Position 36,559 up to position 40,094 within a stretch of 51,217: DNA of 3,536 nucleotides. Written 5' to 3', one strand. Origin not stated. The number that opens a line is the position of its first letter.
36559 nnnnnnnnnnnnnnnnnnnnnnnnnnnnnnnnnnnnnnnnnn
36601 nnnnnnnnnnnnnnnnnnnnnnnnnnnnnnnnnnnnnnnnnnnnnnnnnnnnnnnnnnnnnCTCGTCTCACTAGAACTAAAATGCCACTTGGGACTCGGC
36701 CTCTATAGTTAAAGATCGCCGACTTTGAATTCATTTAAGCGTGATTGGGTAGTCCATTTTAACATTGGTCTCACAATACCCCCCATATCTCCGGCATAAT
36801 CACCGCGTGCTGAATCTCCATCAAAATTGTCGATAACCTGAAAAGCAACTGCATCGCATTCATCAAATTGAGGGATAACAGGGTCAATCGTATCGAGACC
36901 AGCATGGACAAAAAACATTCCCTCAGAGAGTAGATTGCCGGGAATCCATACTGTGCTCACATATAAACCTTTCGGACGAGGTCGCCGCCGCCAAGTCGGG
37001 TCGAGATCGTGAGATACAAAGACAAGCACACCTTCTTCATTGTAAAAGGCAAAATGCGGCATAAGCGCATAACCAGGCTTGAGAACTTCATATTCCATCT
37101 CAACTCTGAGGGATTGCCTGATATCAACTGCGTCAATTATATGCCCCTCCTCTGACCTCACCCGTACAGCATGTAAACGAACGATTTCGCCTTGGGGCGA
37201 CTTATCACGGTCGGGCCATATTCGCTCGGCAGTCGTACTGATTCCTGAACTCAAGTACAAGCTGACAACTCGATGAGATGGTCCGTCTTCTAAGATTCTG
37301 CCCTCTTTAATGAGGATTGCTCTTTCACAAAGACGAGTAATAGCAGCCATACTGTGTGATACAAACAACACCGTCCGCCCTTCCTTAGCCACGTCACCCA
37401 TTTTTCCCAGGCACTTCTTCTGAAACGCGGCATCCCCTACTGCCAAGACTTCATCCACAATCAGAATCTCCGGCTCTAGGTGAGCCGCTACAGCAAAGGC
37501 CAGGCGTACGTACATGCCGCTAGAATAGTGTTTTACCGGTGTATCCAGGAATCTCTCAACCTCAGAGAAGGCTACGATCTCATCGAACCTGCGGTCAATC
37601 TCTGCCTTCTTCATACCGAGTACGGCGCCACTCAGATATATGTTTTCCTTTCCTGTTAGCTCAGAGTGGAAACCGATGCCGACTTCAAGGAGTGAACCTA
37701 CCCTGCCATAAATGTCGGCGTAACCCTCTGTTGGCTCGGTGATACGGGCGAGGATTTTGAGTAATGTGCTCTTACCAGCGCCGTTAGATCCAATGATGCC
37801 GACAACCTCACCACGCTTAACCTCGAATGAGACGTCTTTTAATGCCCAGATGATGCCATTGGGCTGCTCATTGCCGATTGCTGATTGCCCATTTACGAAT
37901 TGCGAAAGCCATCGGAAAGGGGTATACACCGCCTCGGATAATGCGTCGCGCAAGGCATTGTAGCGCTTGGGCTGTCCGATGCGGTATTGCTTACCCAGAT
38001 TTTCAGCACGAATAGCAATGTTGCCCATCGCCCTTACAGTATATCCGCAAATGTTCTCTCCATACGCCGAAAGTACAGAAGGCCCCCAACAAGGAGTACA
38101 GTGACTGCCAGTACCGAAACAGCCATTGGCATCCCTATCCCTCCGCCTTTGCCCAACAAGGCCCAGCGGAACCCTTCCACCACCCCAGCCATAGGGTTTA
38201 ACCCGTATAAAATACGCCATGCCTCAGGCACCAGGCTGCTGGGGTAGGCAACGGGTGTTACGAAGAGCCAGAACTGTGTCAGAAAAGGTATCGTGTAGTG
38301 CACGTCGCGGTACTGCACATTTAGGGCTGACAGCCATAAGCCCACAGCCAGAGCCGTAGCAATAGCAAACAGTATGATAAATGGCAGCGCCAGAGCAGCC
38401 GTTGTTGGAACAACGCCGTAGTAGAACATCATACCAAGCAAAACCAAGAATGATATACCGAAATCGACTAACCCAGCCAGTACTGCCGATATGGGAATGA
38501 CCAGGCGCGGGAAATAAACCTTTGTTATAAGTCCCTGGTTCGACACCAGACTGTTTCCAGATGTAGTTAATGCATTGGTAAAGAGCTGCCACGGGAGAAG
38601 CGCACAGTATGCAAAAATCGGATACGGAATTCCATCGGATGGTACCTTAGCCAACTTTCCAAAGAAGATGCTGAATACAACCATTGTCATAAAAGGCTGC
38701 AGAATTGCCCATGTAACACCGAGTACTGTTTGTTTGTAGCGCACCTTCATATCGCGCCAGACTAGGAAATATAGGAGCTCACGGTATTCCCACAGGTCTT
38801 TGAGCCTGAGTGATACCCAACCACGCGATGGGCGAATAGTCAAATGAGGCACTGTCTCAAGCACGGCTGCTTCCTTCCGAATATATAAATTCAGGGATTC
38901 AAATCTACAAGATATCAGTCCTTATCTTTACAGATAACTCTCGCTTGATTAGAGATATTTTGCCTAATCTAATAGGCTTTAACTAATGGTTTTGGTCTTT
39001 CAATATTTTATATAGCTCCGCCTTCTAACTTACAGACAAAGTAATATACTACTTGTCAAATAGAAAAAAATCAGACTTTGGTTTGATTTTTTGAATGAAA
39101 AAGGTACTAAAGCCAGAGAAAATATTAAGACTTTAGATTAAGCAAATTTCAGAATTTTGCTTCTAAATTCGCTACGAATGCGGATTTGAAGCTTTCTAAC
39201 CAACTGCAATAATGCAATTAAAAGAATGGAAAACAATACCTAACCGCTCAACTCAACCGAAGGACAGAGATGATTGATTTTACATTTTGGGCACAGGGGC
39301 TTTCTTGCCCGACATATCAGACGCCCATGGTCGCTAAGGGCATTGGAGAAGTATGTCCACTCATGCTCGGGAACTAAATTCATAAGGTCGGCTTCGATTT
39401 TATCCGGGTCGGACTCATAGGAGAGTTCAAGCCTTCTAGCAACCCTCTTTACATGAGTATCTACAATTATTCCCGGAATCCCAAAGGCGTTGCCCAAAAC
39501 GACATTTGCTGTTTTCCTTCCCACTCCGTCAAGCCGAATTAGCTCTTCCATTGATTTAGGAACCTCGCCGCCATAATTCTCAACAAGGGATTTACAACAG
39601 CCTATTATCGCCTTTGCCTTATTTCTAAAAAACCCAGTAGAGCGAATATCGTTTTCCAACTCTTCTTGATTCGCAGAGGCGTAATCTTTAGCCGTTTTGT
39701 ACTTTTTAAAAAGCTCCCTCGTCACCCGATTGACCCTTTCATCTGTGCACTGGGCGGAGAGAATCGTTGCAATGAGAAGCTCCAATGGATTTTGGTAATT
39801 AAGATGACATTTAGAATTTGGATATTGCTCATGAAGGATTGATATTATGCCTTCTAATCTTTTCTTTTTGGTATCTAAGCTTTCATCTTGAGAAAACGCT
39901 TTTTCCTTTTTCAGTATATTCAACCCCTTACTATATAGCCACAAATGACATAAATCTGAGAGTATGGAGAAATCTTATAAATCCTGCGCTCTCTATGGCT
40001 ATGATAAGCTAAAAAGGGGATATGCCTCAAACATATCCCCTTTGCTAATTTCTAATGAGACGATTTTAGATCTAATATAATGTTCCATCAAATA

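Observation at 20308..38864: Candidate undescribed system: ABC-exported, de-N-acetylated, methylated glycan with its own c-di-GMP-gated secreted glycanase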

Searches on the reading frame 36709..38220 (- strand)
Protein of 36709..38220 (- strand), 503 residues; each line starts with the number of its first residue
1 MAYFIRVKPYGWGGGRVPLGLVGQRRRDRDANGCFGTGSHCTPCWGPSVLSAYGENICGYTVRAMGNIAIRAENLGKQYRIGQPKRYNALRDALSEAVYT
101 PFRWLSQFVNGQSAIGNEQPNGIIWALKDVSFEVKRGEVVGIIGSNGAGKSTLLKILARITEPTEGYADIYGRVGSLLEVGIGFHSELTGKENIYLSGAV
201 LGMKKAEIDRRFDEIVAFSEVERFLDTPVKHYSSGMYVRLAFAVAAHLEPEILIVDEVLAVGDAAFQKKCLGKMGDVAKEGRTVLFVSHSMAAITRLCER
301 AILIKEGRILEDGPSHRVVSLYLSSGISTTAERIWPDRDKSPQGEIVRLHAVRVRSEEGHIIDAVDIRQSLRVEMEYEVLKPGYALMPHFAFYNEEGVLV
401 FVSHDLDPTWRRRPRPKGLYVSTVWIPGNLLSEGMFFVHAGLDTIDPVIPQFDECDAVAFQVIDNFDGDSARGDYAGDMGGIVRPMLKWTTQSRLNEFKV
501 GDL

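Call 4: search_protein_families(library=pfam, proteins=[window:36709-38220:-], max_evalue=0.001)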
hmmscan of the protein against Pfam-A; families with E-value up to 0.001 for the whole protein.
window:36709-38220:- (503 aa): 3 families
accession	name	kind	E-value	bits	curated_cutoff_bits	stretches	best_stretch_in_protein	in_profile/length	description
PF00005.33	ABC_tran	-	8.9e-22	78.6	25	1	127-258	1-135/137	ABC transporter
PF13304.12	AAA_21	-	2e-05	25.3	27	1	140-160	2-22/304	AAA domain, putative AbiEii toxin, Type IV TA system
PF14524.12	Wzt_C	-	2.6e-05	24.7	30.4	1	347-465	10-131/143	Wzt C-terminal domain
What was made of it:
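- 36709..38028 (-): Wzt: nucleotide-binding domain plus C-terminal carbohydrate-binding domain (36712-37251). ABC_tran, 78.6 bits (call 4).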

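Call 26: search_protein_families(library=ncbifam, proteins=[window:36709-38220:-], max_evalue=0.001)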
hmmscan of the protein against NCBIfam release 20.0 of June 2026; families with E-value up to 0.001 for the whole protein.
window:36709-38220:- (503 aa): 182 families (the best 25 are shown)
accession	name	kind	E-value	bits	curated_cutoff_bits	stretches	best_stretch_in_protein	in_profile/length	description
NF010065.0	PRK13545.1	equivalog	9.9e-60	202.7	538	1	125-322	38-234/549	teichoic acids export protein ATP-binding subunit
NF050108.1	galactan_ABC_ATP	equivalog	1e-56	191.9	400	1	113-323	30-241/244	galactan export ABC transporter ATP-binding subunit Wzt/RfbE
NF010066.0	PRK13546.1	equivalog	5.6e-47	160.3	320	1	118-322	31-234/264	teichoic acids export ABC transporter ATP-binding subunit TagH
TIGR01188.1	drrA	subfamily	3.3e-35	121.8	312.45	1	124-314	6-207/302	daunorubicin resistance ABC transporter, ATP-binding protein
TIGR04521.1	ECF_ATPase_2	equivalog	1.9e-27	96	330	2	191-319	103-233/279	energy-coupling factor transporter ATPase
NF033858.1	ABC2_perm_RbbA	equivalog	7e-27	93.7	1050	1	125-318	280-484/909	ribosome-associated ATPase/putative transporter RbbA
NF010060.0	PRK13537.1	equivalog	2.5e-25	89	521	1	127-320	31-235/314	nodulation factor ABC transporter ATP-binding protein NodI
NF010059.0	PRK13536.1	equivalog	3.1e-24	85.4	549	1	127-319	59-262/342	nodulation factor ABC transporter ATP-binding protein NodI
TIGR01288.1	nodI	equivalog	3.9e-24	85.2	424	1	127-319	20-223/303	nodulation factor ABC transporter ATP-binding protein NodI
TIGR04520.1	ECF_ATPase_1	equivalog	8.9e-24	84.3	315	2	201-319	106-224/269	energy-coupling factor transporter ATPase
NF010170.0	PRK13651.1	equivalog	8.7e-23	80.7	432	2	189-319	122-253/308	cobalt transporter ATP-binding subunit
TIGR01186.1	proV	subfamily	1.8e-22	80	326.6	1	122-313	4-212/363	betaine/proline/choline family ABC transporter ATP-binding protein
TIGR03375.1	type_I_sec_LssB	subfamily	3.1e-22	78.6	693.1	2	125-167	481-523/696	type I secretion system permease/ATPase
NF040933.2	ABC_arch_GlcV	equivalog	3.8e-22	78.7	450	2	188-315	98-226/357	glucose ABC transporter ATP-binding protein GlcV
TIGR01166.1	cbiO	subfamily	9.9e-22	77.3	211.8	2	193-291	89-187/190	cobalt ABC transporter, ATP-binding protein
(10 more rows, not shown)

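Call 48: search_solved_structures(query=window:36709-38028:-, max_evalue=0.001, show_alignments=0)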
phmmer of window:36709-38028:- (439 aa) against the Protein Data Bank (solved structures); distinct sequences matched with E-value up to 0.001: 526 (the best 60 are shown).
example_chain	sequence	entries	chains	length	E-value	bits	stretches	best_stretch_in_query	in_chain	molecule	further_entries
8dku_A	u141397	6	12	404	2.4e-65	224.6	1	59-315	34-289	ABC transporter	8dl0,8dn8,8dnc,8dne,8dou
6amx_A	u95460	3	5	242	3.7e-65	224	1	59-259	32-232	ABC transporter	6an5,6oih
7k2t_A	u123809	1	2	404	6.3e-65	223.3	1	59-315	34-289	ABC transporter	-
6m96_A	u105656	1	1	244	9.6e-65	222.6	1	59-259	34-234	ABC transporter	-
7dd0_A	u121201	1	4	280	7.3e-51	176.9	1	57-246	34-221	Teichoic acids export ATP-binding protein TagH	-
6jbh_A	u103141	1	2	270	2.2e-49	172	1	60-258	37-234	TarH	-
9qhw_C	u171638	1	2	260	2.8e-45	158.5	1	48-258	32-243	ABC transporter ATP-binding protein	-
9qfx_C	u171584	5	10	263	2.9e-45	158.5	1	48-259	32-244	ABC transporter ATP-binding protein | Probable o-antigen/lipopolysaccharide transport ATP-binding protein ABC transporter RfbE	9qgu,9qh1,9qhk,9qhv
9qhx_C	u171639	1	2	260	6.9e-45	157.2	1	48-258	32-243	ABC transporter ATP-binding protein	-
9qhj_C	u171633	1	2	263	7.1e-45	157.2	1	48-259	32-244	Probable o-antigen/lipopolysaccharide transport ATP-binding protein ABC transporter RfbE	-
9cfl_B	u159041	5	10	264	3e-41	145.2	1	54-255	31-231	Teichoic acids export ATP-binding protein TagH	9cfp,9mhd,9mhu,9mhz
8tsi_A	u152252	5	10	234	4.5e-26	95.2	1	56-245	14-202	ABC transporter ATP-binding protein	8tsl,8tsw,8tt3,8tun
8tsh_A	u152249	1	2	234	1.2e-25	93.8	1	56-245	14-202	ABC transporter ATP-binding protein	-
7niu_A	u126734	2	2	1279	3.7e-25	92.2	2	51-254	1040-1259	Isoform 2 of Phosphatidylcholine translocator ABCB4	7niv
6fn1_A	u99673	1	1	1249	1.7e-24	90.1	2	59-254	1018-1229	Human-mouse chimeric ABCB1 (ABCBHM)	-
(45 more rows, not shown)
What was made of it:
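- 36709..38028 (-): Best solved relatives are Aquifex Wzt 8dku/7k2t, E = 2e-65 (call 48).
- On ABC-transporter-dependent (Wzm/Wzt) glycan pathway: Calls 4, 26 and 48.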

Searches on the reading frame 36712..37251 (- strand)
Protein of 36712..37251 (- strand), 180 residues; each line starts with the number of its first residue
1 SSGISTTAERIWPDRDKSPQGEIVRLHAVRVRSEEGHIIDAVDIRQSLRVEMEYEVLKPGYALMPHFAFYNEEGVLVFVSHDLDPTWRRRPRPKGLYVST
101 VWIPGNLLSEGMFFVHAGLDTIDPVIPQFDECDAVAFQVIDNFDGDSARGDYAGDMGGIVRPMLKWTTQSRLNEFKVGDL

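Call 60: search_solved_structures(query=window:36712-37251:-, max_evalue=10, show_alignments=2)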
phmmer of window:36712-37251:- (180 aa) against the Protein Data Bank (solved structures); distinct sequences matched with E-value up to 10: 0.
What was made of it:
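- Tried and rejected: Nothing even at E = 10 (call 60).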

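Call 61: find_homologous_proteins(query=window:36712-37251:-, max_evalue=0.00001)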
Query window:36712-37251:- (180 aa): 268 proteins with E <= 0.00001 among 306 candidates; the best 120 are listed.
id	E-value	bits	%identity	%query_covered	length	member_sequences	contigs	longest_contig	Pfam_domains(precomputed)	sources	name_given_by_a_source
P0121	1.5e-70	255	65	94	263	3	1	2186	-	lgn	-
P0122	2.3e-68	248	63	96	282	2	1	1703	PF14524.13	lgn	-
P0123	2.5e-67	244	64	92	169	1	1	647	-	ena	-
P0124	1.7e-66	241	62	94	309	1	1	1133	-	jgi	jgi:lipopolysaccharide transport system ATP-binding protein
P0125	2.1e-66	241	63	94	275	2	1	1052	-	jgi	-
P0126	4.0e-66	240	65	93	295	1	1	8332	PF14524.13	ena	-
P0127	5.4e-66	240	64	93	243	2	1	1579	PF14524.13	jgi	-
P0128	1.1e-65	239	66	94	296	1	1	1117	-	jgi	jgi:lipopolysaccharide transport system ATP-binding protein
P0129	3.4e-65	237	62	94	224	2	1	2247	-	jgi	jgi:lipopolysaccharide transport system ATP-binding protein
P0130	7.0e-65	236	63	93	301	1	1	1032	PF14524.13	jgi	jgi:lipopolysaccharide transport system ATP-binding protein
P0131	8.0e-65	236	60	95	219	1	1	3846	PF14524.13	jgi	jgi:lipopolysaccharide transport system ATP-binding protein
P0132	1.4e-64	235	65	90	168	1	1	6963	PF14524.13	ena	-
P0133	2.0e-64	235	60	99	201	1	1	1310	-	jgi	jgi:lipopolysaccharide transport system ATP-binding protein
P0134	2.5e-64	234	60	99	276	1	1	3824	-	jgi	jgi:lipopolysaccharide transport system ATP-binding protein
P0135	5.3e-64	233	58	98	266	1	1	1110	-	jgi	jgi:lipopolysaccharide transport system ATP-binding protein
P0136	6.3e-64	233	64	94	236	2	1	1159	PF14524.13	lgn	-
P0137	8.8e-64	233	60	94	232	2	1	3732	PF14524.13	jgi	jgi:lipopolysaccharide transport system ATP-binding protein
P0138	1.5e-63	232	64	94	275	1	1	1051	PF14524.13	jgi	-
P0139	1.5e-63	232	60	97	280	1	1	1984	PF14524.13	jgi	jgi:homopolymeric O-antigen transport system ATP-binding protein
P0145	6.9e-63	230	56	99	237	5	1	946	PF14524.13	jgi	jgi:lipopolysaccharide transport system ATP-binding protein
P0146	7.6e-63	230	59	96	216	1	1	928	PF14524.13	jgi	jgi:lipopolysaccharide transport system ATP-binding protein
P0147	9.6e-63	229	60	93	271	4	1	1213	PF14524.13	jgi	jgi:lipopolysaccharide transport system ATP-binding protein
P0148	1.1e-62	229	63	94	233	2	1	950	PF14524.13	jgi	jgi:lipopolysaccharide transport system ATP-binding protein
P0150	3.8e-62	227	61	94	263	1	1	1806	PF14524.13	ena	-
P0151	5.5e-62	227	63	94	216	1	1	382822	PF14524.13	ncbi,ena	-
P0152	6.2e-62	227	63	96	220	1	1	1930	PF14524.13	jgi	jgi:lipopolysaccharide transport system ATP-binding protein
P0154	6.6e-62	226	60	97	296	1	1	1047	PF14524.13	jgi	jgi:lipopolysaccharide transport system ATP-binding protein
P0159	3.1e-61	224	61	94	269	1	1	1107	PF14524.13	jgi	jgi:lipopolysaccharide transport system ATP-binding protein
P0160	3.2e-61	224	60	94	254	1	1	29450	PF14524.13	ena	-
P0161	3.7e-61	224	59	94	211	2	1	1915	PF14524.13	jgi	jgi:lipopolysaccharide transport system ATP-binding protein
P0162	7.2e-61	223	58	98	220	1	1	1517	PF14524.13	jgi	jgi:lipopolysaccharide transport system ATP-binding protein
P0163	1.1e-60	222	57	97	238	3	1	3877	PF14524.13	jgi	-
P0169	4.3e-60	221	59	90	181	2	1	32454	PF14524.13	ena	-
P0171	6.3e-60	220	60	93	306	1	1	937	PF14524.13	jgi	jgi:homopolymeric O-antigen transport system ATP-binding protein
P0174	1.1e-59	219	60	90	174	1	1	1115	PF14524.13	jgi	jgi:lipopolysaccharide transport system ATP-binding protein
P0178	3.5e-59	218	60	93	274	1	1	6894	PF14524.13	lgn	-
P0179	4.9e-59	217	57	97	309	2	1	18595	PF14524.13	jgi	-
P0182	8.2e-59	216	58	93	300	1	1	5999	PF14524.13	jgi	jgi:lipopolysaccharide transport system ATP-binding protein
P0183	1.2e-58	216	56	94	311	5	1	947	PF14524.13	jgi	-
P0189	2.7e-58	215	58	94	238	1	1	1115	PF14524.13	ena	-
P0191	4.2e-58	214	57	94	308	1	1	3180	PF14524.13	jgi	-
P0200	2.4e-57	212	56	94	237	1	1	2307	PF14524.13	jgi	jgi:lipopolysaccharide transport system ATP-binding protein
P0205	8.3e-57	210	59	91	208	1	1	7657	PF14524.13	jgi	jgi:lipopolysaccharide transport system ATP-binding protein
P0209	2.0e-56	209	57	95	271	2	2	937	PF14524.13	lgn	-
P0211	2.5e-56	208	58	93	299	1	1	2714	PF14524.13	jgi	jgi:lipopolysaccharide transport system ATP-binding protein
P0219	1.5e-55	206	54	99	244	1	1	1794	PF14524.13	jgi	jgi:lipopolysaccharide transport system ATP-binding protein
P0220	2.1e-55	205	56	94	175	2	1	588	PF14524.13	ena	-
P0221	2.1e-55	205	57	93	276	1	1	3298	PF14524.13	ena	-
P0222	2.2e-55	205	57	94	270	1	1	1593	PF14524.13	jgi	jgi:lipopolysaccharide transport system ATP-binding protein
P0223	2.3e-55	205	53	96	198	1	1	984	PF14524.13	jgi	jgi:lipopolysaccharide transport system ATP-binding protein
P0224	2.7e-55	205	56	97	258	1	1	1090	PF14524.13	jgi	jgi:lipopolysaccharide transport system ATP-binding protein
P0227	5.3e-55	204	55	94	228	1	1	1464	PF14524.13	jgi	jgi:lipopolysaccharide transport system ATP-binding protein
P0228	8.5e-55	203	55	96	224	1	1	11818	PF14524.13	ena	-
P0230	1.2e-54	203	55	93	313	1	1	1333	PF14524.13,PF00005.34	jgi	jgi:lipopolysaccharide transport system ATP-binding protein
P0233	1.6e-54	202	55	93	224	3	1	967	PF14524.13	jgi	jgi:lipopolysaccharide transport system ATP-binding protein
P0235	2.0e-54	202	55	93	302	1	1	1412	PF14524.13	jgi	jgi:lipopolysaccharide transport system ATP-binding protein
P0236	2.4e-54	202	55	89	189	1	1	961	PF14524.13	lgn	-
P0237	4.2e-54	201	55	93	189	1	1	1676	PF14524.13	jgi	jgi:lipopolysaccharide transport system ATP-binding protein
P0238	4.3e-54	201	54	98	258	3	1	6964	PF14524.13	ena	-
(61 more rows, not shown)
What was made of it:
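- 36709..38028 (-): Homologues carry PF14524 (call 61).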

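Call 71: predict_structure(alignment_id=A3)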
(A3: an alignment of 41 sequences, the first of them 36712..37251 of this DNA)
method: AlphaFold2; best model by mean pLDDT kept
length: 180 residues; sequences in the alignment: 41
mean_pLDDT: 88.4   pTM: 0.83
mean pLDDT of the five models: 88.4, 87.4, 87.3, 85.9, 85.6
residues with pLDDT >= 90: 137; 70-90: 13; 50-70: 24; < 50: 6
segments of 3 or more residues with pLDDT < 50: 1-3
pLDDT, mean of each block of 10 residues (from residue 1): 67 96 98 97 95 98 97 93 94 97 92 97 96 97 68 55 88 64
secondary structure, 60 per line:
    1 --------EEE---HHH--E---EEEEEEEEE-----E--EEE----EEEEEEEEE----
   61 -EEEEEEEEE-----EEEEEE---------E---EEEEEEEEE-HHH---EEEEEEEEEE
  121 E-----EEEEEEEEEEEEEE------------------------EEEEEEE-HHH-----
elements in order: E9-11 E24-32 E41-43 E48-56 E62-70 E76-81 E95-103 E111-121 E127-140 E165-171

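Call 74: fold_search(model_id=the predicted structure, library=pdb)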
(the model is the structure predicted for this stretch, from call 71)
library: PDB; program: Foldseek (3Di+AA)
matches with E <= 10: 1556; with E <= 0.001: 27
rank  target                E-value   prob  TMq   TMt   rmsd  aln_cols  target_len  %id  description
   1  2r5o_A                1.7e-06  1.00  0.61  0.65   3.5       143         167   15  Crystal structure of the C-terminal domain of wzt (released 2007-12-25)
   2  6o14_B                1.9e-06  1.00  0.59  0.73   3.2       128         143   18  Crystal structure of the Aquifex aeolicus Wzt Carbohydrate Binding Domain (released 2020-01-15)
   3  2r5o_B                2.3e-06  1.00  0.61  0.66   3.3       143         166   13  Crystal structure of the C-terminal domain of wzt (released 2007-12-25)
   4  8dky_A                3.3e-06  1.00  0.55  0.68   3.2       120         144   19  Crystal structure of the Aquifex aeolicus Wzt Carbohydrate Binding Domain bound to 3-O-methyl-D-mannose (released 2022-09-21)
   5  8dne_C                4.1e-06  1.00  0.52  0.26   3.8       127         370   18  CryoEM structure of the A.aeolicus WzmWzt transporter bound to ATP (released 2022-09-21)
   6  8dne_A                4.6e-06  1.00  0.54  0.27   3.9       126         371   17  CryoEM structure of the A.aeolicus WzmWzt transporter bound to ATP (released 2022-09-21)
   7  8dl0_A                5.4e-06  1.00  0.56  0.28   3.2       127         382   18  CryoEM structure of the nucleotide-free and open channel A.aeolicus WzmWzt transporter (released 2022-09-21)
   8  7k2t_A                6.8e-06  1.00  0.54  0.27   3.5       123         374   19  Mg2+/ATP-bound structure of the full-length WzmWzt O antigen ABC transporter in lipid nanodiscs (released 2021-01-13)
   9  7k2t_C                6.8e-06  1.00  0.54  0.27   3.5       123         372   20  Mg2+/ATP-bound structure of the full-length WzmWzt O antigen ABC transporter in lipid nanodiscs (released 2021-01-13)
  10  8dl0_C                8.4e-06  1.00  0.58  0.29   3.1       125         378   18  CryoEM structure of the nucleotide-free and open channel A.aeolicus WzmWzt transporter (released 2022-09-21)
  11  6o14_A                8.9e-06  1.00  0.57  0.69   3.6       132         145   19  Crystal structure of the Aquifex aeolicus Wzt Carbohydrate Binding Domain (released 2020-01-15)
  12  8dku_A                9.9e-06  1.00  0.56  0.27   3.2       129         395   17  CryoEM structure of the A. aeolicus WzmWzt transporter bound to the native O antigen (released 2022-09-21)
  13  5hnp_A                9.3e-05  1.00  0.48  0.53   5.0       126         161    8  The structure of the kdo-capped saccharide binding subunit of the O-12 specific ABC transporter, Wzt (released 2016-03-09)
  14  5hno_C                1.1e-04  1.00  0.54  0.58   2.8       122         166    6  The structure of the kdo-capped saccharide binding subunit of the O-12 specific ABC transporter, Wzt (released 2016-03-09)
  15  5hno_B                2.0e-04  1.00  0.55  0.59   2.9       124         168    6  The structure of the kdo-capped saccharide binding subunit of the O-12 specific ABC transporter, Wzt (released 2016-03-09)
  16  5hno_A                2.0e-04  1.00  0.51  0.56   3.2       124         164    9  The structure of the kdo-capped saccharide binding subunit of the O-12 specific ABC transporter, Wzt (released 2016-03-09)
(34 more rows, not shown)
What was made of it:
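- On ABC-transporter-dependent (Wzm/Wzt) glycan pathway: The predicted fold nevertheless matches Wzt binding domains best (calls 71, 74), and homologues carry PF14524 (call 61).
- Closest known: ABC-transporter-dependent O-antigen assembly with a terminal cap read by Wzt. Same: A Wzm permease and a Wzt with a C-terminal carbohydrate-binding domain of the same fold (call 74).
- Checked: Its model (pLDDT 88.4) matches the Wzt carbohydrate-binding domains 2r5o, 6o14/8dky and 5hno best (calls 71, 74).
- Wzt carbohydrate-binding fold, with top matches that include the Aquifex domain bound to 3-O-methyl-mannose: calls 71, 74.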

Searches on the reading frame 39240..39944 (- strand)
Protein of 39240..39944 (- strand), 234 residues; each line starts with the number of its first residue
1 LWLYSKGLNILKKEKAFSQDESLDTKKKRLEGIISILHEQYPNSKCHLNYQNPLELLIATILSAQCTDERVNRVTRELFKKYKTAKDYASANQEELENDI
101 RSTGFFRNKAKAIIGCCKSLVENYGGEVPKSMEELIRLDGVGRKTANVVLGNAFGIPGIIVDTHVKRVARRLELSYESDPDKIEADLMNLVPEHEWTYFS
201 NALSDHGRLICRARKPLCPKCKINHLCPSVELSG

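Call 6: search_protein_families(library=pfam, proteins=[window:39240-39944:-], max_evalue=0.001)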
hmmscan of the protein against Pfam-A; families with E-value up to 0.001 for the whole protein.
window:39240-39944:- (234 aa): 2 families
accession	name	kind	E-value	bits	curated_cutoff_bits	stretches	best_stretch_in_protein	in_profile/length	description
PF00730.31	HhH-GPD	-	3.9e-28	98.4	26.2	1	58-192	1-107/108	HhH-GPD superfamily base excision DNA repair protein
PF00633.29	HHH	-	6.9e-08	32.4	24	1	124-150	2-28/30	Helix-hairpin-helix motif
